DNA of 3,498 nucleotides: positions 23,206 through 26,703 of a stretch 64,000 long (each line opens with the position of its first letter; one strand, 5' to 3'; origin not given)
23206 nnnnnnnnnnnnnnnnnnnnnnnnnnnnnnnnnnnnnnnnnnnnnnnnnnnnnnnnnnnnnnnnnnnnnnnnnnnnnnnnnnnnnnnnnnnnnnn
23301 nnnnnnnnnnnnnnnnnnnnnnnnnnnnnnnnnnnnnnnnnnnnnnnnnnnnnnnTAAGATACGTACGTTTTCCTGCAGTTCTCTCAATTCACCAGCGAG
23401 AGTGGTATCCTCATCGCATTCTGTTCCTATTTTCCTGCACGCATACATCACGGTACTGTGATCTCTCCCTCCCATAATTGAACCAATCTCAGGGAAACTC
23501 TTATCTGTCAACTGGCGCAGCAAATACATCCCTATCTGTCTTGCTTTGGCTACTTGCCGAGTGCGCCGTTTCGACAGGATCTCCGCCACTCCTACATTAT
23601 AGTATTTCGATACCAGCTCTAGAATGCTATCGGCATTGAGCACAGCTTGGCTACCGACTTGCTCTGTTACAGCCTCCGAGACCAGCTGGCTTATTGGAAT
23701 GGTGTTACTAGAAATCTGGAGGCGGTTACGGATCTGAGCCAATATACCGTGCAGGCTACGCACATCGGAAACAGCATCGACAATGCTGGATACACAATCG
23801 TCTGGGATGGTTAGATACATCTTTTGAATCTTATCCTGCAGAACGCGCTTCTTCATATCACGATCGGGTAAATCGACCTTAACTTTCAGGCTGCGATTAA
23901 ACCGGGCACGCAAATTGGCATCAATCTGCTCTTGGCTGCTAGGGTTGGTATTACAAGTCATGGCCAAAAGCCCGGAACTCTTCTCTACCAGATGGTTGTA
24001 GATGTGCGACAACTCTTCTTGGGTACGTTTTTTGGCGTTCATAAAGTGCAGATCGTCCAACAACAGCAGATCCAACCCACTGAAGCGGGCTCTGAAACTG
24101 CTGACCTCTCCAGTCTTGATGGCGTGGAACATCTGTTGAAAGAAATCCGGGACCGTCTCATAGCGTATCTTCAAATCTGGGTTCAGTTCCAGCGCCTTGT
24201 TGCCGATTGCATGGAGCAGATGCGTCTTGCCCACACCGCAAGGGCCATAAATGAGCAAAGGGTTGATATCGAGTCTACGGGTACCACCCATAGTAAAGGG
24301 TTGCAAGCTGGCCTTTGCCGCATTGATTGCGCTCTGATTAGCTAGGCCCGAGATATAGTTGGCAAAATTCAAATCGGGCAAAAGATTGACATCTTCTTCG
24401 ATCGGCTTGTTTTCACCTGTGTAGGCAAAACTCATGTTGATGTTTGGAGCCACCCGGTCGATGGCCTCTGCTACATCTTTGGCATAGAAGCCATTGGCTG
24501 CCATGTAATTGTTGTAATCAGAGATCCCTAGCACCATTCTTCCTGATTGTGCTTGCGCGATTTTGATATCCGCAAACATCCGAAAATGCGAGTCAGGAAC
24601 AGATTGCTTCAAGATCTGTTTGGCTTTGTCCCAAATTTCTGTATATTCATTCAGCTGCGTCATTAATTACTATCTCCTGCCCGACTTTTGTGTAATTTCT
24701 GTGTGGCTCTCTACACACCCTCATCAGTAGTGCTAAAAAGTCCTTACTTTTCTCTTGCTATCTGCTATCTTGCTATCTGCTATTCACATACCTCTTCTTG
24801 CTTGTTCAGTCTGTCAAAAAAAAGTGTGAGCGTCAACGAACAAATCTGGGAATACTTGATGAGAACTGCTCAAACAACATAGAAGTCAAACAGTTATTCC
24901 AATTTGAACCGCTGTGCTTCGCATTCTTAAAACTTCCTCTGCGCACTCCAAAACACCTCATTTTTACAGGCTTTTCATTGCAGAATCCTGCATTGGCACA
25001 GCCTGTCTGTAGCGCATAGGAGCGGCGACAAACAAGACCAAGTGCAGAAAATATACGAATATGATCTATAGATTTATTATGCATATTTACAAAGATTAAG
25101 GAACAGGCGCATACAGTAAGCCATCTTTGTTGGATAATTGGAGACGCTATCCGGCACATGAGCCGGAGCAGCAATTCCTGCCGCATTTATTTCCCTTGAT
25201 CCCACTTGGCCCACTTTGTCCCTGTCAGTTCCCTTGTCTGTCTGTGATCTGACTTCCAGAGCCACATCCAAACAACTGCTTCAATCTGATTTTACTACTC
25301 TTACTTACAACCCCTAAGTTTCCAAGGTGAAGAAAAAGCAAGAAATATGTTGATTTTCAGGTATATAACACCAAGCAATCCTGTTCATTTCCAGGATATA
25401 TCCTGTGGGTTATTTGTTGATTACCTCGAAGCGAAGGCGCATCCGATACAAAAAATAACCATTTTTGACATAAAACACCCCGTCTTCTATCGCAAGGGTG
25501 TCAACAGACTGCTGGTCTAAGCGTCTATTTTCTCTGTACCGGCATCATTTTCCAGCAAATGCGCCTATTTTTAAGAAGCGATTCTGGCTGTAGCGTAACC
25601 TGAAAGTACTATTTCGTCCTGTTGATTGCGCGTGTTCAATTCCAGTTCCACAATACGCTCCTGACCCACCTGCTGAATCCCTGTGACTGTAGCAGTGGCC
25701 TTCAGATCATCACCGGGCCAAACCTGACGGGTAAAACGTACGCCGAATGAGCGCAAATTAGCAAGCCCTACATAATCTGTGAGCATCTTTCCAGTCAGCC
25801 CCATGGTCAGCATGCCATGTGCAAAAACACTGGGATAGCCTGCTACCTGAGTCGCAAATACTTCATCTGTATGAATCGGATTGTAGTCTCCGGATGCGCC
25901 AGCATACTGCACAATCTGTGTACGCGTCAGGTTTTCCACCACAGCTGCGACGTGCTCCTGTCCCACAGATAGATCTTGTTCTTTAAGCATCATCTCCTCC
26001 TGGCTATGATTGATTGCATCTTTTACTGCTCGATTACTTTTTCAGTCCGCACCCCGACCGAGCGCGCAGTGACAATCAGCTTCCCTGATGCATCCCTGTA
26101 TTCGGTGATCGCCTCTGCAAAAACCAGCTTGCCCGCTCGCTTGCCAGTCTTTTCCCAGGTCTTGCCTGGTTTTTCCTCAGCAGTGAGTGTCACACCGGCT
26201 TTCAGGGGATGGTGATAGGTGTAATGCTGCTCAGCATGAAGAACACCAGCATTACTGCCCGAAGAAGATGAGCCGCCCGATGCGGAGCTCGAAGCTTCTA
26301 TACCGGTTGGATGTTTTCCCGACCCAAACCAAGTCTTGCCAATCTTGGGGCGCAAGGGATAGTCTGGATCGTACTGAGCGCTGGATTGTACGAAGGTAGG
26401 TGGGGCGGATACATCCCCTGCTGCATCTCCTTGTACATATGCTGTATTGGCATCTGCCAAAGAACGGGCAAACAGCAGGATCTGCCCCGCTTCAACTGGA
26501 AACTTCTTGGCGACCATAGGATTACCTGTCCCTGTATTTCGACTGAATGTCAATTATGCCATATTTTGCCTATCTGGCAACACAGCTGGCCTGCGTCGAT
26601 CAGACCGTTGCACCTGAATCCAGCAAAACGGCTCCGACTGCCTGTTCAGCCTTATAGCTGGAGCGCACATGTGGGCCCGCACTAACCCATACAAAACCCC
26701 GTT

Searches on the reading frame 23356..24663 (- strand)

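Call 81: search_protein_families(library=pfam, proteins=[window:23356-24663:-], max_evalue=0.00001)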
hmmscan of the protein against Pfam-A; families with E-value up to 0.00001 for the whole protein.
window:23356-24663:- (436 aa): 4 families
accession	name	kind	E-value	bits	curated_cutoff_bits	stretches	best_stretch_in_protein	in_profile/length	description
PF00308.24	Bac_DnaA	-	1.4e-38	133.1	23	1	97-261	4-161/162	Bacterial DnaA ATPAse domain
PF08299.17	Bac_DnaA_C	-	8.4e-30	103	31.5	1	345-412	2-69/69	Bacterial dnaA protein helix-turn-helix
PF01695.23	IstB_IS21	-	1.6e-11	44.6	24.1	1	136-234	95-191/238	IstB-like ATP binding protein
PF00004.35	AAA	-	6.8e-08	33.5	21.2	1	136-261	1-129/131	ATPase family associated with various cellular activities (AAA)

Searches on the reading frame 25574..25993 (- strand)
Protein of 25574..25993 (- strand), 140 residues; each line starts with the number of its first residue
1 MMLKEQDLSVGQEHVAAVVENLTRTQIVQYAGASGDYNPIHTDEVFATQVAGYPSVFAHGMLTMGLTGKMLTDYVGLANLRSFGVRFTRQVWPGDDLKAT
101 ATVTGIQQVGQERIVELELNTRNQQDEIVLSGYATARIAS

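Call 81: search_protein_families(library=pfam, proteins=[window:25574-25993:-], max_evalue=0.00001)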
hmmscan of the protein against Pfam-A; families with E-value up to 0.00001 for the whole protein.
window:25574-25993:- (140 aa): 2 families
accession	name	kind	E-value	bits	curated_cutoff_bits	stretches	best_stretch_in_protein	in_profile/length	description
PF01575.25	MaoC_dehydratas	-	2.2e-25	89.1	27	1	15-118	11-116/123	MaoC like domain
PF13452.11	FAS1_DH_region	-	1e-08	35.8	22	1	10-129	3-129/132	FAS1-like, dehydratase domain region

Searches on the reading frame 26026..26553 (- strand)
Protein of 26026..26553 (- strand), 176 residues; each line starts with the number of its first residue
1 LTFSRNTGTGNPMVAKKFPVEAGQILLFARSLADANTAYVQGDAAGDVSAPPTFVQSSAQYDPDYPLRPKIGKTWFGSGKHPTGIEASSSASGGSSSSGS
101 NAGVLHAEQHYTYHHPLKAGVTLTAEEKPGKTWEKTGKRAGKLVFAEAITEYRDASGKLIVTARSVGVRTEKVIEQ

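Call 81: search_protein_families(library=pfam, proteins=[window:26026-26553:-], max_evalue=0.00001)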
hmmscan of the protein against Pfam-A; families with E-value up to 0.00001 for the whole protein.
window:26026-26553:- (176 aa): 1 family
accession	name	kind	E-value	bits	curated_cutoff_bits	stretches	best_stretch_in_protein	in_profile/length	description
PF13452.11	FAS1_DH_region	-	2e-14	54.3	22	1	12-162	6-131/132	FAS1-like, dehydratase domain region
